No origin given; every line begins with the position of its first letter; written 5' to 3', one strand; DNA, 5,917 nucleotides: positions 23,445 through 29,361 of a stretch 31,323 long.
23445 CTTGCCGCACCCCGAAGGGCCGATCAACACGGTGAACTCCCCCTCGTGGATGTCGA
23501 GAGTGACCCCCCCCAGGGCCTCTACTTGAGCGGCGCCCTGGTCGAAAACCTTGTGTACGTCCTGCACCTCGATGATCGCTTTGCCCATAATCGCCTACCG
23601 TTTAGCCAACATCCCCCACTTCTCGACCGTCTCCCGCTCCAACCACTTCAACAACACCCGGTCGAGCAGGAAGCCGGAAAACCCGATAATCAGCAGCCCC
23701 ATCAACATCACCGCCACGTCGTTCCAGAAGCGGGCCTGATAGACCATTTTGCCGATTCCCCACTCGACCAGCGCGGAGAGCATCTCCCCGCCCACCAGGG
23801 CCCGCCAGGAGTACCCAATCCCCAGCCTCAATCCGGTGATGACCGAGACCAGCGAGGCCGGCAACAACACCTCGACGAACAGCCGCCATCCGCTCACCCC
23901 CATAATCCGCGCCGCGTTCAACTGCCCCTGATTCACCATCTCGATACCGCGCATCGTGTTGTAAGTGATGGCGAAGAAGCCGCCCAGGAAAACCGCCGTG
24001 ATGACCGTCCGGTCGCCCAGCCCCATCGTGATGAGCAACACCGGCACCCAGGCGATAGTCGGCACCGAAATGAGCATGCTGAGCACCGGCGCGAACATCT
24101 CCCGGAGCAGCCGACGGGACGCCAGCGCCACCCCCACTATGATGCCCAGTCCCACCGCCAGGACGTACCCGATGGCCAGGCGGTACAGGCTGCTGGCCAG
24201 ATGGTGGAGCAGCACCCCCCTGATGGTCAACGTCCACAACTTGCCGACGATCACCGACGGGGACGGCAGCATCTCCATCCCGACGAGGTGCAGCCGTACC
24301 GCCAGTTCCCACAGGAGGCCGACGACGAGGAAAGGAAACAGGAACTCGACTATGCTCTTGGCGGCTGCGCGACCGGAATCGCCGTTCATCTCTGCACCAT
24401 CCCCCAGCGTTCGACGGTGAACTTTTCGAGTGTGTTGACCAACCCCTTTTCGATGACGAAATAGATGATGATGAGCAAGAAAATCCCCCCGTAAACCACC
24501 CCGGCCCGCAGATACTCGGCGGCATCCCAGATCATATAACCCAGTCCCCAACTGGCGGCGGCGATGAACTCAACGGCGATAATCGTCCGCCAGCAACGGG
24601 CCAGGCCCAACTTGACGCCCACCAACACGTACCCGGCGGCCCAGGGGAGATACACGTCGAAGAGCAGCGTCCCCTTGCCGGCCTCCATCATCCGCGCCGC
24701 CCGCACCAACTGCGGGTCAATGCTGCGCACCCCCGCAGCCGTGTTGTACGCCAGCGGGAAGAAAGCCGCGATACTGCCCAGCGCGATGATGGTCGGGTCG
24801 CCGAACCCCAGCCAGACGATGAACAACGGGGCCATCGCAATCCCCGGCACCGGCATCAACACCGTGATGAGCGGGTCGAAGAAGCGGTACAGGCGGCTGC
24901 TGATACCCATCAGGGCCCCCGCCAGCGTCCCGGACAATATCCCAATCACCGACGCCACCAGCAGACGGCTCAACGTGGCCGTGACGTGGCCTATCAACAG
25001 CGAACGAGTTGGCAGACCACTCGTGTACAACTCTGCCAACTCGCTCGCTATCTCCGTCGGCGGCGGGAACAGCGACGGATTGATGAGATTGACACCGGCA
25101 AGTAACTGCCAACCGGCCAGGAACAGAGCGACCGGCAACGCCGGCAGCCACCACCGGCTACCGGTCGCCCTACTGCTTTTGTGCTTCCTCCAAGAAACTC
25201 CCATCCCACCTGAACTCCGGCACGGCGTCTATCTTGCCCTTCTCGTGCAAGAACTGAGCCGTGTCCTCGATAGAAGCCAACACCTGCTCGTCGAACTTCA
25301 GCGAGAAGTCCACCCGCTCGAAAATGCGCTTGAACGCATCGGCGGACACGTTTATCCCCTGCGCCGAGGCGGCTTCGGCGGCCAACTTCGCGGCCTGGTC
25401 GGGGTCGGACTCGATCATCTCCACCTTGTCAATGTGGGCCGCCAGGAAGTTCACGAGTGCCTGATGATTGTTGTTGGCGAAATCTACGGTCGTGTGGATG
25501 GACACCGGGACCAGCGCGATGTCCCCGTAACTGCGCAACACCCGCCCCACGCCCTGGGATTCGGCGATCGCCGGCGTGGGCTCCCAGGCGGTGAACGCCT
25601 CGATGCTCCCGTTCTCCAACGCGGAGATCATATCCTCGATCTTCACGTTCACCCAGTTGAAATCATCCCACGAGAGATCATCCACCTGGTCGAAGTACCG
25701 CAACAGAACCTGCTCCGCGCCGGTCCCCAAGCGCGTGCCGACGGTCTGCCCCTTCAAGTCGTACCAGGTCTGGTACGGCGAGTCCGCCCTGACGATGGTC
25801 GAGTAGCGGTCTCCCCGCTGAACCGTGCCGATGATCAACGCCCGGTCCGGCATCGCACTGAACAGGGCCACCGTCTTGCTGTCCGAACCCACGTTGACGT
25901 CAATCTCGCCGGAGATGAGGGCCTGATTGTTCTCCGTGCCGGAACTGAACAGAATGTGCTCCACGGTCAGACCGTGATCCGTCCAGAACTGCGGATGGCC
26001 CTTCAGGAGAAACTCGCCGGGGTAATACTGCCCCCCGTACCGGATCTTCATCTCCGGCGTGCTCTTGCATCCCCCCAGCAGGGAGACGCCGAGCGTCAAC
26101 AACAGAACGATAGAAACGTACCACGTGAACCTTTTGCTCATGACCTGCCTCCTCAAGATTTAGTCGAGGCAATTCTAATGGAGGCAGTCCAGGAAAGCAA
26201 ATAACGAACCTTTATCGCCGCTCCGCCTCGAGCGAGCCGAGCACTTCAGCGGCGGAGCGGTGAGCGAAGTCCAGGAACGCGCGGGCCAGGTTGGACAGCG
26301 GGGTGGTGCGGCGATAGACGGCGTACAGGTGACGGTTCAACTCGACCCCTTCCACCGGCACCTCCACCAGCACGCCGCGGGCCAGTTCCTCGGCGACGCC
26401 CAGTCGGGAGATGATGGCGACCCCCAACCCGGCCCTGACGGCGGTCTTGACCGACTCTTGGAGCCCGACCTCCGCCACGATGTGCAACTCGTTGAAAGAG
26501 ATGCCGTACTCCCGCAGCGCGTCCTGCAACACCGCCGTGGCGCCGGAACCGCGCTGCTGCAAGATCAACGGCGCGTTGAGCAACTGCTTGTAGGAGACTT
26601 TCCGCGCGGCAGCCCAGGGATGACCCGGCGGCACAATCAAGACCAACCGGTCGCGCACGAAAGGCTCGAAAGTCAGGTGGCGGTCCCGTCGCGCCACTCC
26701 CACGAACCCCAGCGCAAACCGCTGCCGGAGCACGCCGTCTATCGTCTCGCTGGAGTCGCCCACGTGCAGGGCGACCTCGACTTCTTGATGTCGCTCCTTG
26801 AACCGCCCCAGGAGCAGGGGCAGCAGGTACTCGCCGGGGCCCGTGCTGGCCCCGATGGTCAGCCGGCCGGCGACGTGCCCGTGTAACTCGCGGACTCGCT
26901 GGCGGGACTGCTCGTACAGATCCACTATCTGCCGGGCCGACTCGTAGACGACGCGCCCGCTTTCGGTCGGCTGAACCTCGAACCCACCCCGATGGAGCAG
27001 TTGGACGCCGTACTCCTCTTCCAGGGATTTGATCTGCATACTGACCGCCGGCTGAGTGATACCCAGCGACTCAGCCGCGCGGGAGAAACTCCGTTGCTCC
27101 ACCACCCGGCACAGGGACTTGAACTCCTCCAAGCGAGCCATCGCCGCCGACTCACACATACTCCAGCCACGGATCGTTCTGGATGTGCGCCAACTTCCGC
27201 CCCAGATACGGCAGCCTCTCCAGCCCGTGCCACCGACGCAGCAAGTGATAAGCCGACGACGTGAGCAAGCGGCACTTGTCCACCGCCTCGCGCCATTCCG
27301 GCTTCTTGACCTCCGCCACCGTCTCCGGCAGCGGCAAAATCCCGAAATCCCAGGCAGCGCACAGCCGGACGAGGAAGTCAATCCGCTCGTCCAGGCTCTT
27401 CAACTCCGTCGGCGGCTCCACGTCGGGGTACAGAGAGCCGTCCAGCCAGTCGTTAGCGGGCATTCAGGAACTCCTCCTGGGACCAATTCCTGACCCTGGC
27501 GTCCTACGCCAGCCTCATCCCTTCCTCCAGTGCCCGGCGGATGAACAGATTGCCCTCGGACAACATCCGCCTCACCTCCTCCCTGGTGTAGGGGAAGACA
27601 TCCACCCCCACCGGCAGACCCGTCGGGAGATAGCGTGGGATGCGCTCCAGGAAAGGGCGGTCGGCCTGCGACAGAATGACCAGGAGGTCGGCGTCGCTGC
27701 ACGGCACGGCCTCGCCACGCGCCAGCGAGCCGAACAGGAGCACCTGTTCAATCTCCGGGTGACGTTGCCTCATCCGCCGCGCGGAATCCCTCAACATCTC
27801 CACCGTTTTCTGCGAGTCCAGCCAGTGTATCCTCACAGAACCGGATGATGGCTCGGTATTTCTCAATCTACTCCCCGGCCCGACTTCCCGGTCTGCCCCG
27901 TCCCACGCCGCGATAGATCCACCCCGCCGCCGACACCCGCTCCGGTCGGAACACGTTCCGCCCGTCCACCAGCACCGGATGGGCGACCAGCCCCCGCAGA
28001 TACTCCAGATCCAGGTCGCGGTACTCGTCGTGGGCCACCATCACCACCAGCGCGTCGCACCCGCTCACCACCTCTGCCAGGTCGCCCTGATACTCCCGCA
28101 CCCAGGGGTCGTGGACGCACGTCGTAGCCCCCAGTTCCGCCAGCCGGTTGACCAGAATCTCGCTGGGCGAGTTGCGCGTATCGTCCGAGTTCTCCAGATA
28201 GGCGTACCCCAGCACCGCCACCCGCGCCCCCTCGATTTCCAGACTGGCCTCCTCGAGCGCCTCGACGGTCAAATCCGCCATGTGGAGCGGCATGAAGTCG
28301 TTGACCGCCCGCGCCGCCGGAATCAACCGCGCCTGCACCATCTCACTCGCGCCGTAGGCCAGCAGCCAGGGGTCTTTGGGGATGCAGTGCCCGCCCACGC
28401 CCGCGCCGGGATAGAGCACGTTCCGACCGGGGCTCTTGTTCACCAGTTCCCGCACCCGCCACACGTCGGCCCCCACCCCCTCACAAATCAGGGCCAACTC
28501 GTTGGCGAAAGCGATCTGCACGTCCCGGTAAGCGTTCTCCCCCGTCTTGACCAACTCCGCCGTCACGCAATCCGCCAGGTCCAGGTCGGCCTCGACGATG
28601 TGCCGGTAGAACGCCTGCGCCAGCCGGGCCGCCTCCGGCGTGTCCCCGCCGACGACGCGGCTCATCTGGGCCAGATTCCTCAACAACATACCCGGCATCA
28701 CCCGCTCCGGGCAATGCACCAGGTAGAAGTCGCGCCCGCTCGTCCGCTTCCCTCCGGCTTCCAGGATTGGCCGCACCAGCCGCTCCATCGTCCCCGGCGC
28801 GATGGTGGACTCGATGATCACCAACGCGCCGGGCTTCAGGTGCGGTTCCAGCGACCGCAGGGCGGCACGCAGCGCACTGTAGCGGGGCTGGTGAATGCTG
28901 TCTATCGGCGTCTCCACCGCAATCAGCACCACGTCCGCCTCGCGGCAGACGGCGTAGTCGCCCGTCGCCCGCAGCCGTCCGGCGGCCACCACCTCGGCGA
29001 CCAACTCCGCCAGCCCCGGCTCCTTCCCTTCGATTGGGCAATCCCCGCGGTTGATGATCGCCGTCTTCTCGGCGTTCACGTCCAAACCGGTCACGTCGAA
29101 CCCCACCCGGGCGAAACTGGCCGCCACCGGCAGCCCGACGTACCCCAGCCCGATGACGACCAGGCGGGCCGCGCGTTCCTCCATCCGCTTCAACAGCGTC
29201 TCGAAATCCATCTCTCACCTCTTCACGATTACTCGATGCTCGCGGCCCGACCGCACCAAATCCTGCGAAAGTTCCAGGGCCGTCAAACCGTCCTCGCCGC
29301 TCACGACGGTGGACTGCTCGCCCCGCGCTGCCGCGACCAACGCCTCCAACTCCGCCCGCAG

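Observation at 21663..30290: The same promoter-operator module drives both the TA cluster and the nucleotide-sugar genes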

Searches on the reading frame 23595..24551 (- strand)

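Call 9: search_protein_families(library=pfam, proteins=[window:23595-24551:-])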
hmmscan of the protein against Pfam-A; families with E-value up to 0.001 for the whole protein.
window:23595-24551:- (318 aa): 1 family
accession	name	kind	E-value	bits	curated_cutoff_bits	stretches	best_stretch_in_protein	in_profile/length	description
PF00528.27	BPD_transp_1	-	1e-23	84.4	26.4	1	133-299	2-174/184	Binding-protein-dependent transport system inner membrane component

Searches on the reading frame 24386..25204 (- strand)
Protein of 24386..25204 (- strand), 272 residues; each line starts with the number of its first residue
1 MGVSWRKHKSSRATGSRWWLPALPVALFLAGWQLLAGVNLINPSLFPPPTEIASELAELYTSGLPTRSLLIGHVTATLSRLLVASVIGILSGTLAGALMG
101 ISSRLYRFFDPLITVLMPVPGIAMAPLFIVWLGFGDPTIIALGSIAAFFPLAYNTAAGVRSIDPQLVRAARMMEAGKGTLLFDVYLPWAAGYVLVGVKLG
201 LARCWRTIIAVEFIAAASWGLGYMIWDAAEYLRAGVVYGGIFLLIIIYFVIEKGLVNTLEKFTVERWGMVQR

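Call 9: search_protein_families(library=pfam, proteins=[window:24386-25204:-])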
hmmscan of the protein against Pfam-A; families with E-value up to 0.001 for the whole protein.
window:24386-25204:- (272 aa): 1 family
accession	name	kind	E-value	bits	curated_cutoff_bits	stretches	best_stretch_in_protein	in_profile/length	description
PF00528.27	BPD_transp_1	-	6.9e-23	81.8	26.4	1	92-251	5-167/184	Binding-protein-dependent transport system inner membrane component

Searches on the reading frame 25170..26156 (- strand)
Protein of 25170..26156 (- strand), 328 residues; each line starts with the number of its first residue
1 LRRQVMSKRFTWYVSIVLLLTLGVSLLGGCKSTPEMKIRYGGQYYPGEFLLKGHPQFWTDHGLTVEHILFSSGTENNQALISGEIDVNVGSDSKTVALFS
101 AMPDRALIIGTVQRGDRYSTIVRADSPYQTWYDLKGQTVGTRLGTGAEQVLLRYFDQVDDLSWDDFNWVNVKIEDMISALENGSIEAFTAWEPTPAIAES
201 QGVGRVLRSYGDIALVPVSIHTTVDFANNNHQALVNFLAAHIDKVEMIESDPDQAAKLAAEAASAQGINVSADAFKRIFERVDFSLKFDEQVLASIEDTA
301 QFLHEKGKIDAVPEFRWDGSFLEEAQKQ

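Call 9: search_protein_families(library=pfam, proteins=[window:25170-26156:-])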
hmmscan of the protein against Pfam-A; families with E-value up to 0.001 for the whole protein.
window:25170-26156:- (328 aa): 4 families
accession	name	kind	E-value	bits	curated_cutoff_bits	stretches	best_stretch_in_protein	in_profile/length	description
PF13379.11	NMT1_2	-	7.2e-13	49.4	24.7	1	57-260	29-249/252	NMT1-like family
PF09084.16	NMT1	-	2.9e-11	44.1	20.5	1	57-255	15-216/216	NMT1/THI5 like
PF04069.17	OpuAC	-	2.9e-05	24.2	21.2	1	59-208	25-192/257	Substrate binding domain of ABC-type glycine betaine transport system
PF12974.12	Phosphonate-bd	-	0.00078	19.3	27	0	62-185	28-157/242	ABC transporter, phosphonate, periplasmic substrate-binding protein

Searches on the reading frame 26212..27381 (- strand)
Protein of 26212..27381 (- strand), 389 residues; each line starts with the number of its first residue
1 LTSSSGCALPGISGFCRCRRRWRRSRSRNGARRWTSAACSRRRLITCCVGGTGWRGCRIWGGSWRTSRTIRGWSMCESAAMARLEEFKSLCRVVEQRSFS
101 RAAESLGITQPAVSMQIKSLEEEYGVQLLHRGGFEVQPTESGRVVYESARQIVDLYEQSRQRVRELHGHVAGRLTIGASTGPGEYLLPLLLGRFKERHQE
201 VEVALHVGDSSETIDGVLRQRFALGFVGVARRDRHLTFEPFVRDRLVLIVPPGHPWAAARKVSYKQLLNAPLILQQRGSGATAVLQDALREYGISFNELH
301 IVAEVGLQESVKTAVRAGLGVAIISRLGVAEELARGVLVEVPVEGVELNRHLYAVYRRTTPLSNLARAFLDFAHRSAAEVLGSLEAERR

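Call 9: search_protein_families(library=pfam, proteins=[window:26212-27381:-])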
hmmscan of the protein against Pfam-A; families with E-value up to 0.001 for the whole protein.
window:26212-27381:- (389 aa): 2 families
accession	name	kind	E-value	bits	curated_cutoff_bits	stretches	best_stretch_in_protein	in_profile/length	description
PF03466.25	LysR_substrate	-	4e-51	173.8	28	1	168-376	2-207/209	LysR substrate binding domain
PF00126.33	HTH_1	-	4.5e-21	75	26.6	1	85-143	2-60/60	Bacterial regulatory helix-turn-helix protein, lysR family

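Call 17: search_protein_families(library=ncbifam, proteins=[window:26212-27381:-], max_evalue=0.001)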
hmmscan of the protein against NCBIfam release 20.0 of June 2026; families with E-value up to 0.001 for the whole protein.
window:26212-27381:- (389 aa): 52 families (the best 25 are shown)
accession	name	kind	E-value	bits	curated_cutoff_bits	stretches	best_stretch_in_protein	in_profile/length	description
NF040786.1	LysR_Sec_metab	equivalog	1.2e-81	274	250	1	85-374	4-295/298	selenium metabolism-associated LysR family transcriptional regulator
NF045990.1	TransRegCbbRRhodb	equivalog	3.4e-52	177.4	450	1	84-376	8-299/304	LysR family regulator CbbR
NF040889.1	trans_reg_YeiE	equivalog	2.7e-50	171.3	480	1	88-373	9-286/288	DNA-binding transcriptional regulator YeiE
TIGR03339.1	phn_lysR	subfamily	1.7e-48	165.3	341.1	1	87-372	2-278/279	aminoethylphosphonate catabolism associated LysR family transcriptional regulator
NF008095.0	PRK10837.1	subfamily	4.7e-48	163.9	281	1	85-374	6-287/290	LysR family transcriptional regulator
NF041036.1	decaheme_TF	subfamily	6.5e-38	130.9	210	1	87-371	6-290/301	multiheme cytochrome-associated LysR family transcriptional regulator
NF053705.1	TransRegGltCGpos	equivalog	1.8e-36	125.9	350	1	90-375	9-291/300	glutamate biosynthesis transcriptional regulator GltC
NF047520.1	trans_act_CidR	equivalog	8.7e-36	123.6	415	1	88-375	7-290/292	cidABC operon transcriptional activator CidR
TIGR02424.1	TF_pcaQ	equivalog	8.8e-32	110.2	303.8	1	87-372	8-293/300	pca operon transcription factor PcaQ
NF008722.0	PRK11716.1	equivalog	8.8e-31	107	246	1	85-327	4-244/293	HTH-type transcriptional activator IlvY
NF008416.0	PRK11242.1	equivalog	2.4e-29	102.6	277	1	90-379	9-293/300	transcriptional regulator CynR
NF045775.1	acetoin_reg_AlsR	exception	2.5e-29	102.7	430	1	88-360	7-276/290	acetoin biosynthesis transcriptional regulator AlsR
NF009326.0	PRK12681.1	equivalog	1.3e-25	90.6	436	1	85-363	4-281/324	HTH-type transcriptional regulator CysB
NF008410.0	PRK11233.1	equivalog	1.3e-25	90.2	309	1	86-334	5-247/305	nitrogen assimilation transcriptional regulator NAC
NF009327.0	PRK12684.1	subfamily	1.6e-25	90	402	1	84-332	3-251/313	CysB family HTH-type transcriptional regulator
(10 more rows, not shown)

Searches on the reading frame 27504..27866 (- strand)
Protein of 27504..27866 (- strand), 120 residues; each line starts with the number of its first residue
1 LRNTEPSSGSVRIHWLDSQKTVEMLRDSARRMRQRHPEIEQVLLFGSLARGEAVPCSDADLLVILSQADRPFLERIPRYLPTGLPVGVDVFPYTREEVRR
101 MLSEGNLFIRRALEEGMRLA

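Call 9: search_protein_families(library=pfam, proteins=[window:27504-27866:-])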
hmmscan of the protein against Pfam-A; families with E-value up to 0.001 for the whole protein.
window:27504-27866:- (120 aa): 2 families
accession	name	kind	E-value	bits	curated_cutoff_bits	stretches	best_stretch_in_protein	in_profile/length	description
PF01909.29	NTP_transf_2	-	3.1e-09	37.6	21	1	29-106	5-80/93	Nucleotidyltransferase domain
PF18765.7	Polbeta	-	5.3e-08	33.4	26.9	1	34-68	8-42/93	Polymerase beta, Nucleotidyltransferase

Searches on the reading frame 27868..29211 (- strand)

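Call 9: search_protein_families(library=pfam, proteins=[window:27868-29211:-])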
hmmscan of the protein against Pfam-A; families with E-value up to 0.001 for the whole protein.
window:27868-29211:- (447 aa): 4 families
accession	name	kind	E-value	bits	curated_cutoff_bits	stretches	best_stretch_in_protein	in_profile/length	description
PF03721.20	UDPG_MGDP_dh_N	-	1e-47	162.6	27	1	16-196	2-181/187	UDP-glucose/GDP-mannose dehydrogenase family, NAD binding domain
PF00984.24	UDPG_MGDP_dh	-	6.3e-28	97.2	25.4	1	217-305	2-93/94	UDP-glucose/GDP-mannose dehydrogenase family, central domain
PF03720.21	UDPG_MGDP_dh_C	-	2.4e-23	82.9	30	1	332-422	1-102/103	UDP-glucose/GDP-mannose dehydrogenase family, UDP binding domain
PF03446.21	NAD_binding_2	-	1.7e-06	28.6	21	1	18-149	3-107/161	NAD binding domain of 6-phosphogluconate dehydrogenase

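Call 17: search_protein_families(library=ncbifam, proteins=[window:27868-29211:-], max_evalue=0.001)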
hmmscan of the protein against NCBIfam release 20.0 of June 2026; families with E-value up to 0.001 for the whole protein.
window:27868-29211:- (447 aa): 9 families
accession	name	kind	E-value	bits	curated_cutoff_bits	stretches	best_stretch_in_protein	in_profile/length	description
TIGR03026.1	NDP-sugDHase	subfamily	5.9e-118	394.2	189.8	1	16-419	2-413/413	nucleotide sugar dehydrogenase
NF040825.1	UDPMaNacDH_Arch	equivalog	4.5e-109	365.1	750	1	16-439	2-416/418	UDP-N-acetyl-D-mannosamine dehydrogenase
NF008286.0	PRK11064.1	equivalog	1.1e-87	294.4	459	1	16-405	5-407/420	UDP-N-acetyl-D-mannosamine dehydrogenase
NF047673.2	TeichurnBiosyTuaD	equivalog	2.4e-63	214.8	700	1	16-439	3-432/439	UDP-glucose 6-dehydrogenase TuaD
NF041297.1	UDPGDh_AglM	equivalog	2.6e-63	214.4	670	1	17-424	3-420/429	UDP-glucose 6-dehydrogenase AglM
NF011729.0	PRK15182.1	equivalog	1.2e-49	169.2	592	1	16-420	8-415/425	Vi polysaccharide biosynthesis UDP-N-acetylglucosamine C-6 dehydrogenase TviB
NF011631.0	PRK15057.1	equivalog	4.6e-13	49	757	1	17-306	3-286/388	UDP-glucose 6-dehydrogenase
NF043037.1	ThreonDh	equivalog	6.8e-06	25.7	350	1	16-54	4-42/297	L-threonate dehydrogenase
TIGR01505.1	tartro_sem_red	equivalog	1.5e-05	24.4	340.75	0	18-154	3-112/291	2-hydroxy-3-oxopropionate reductase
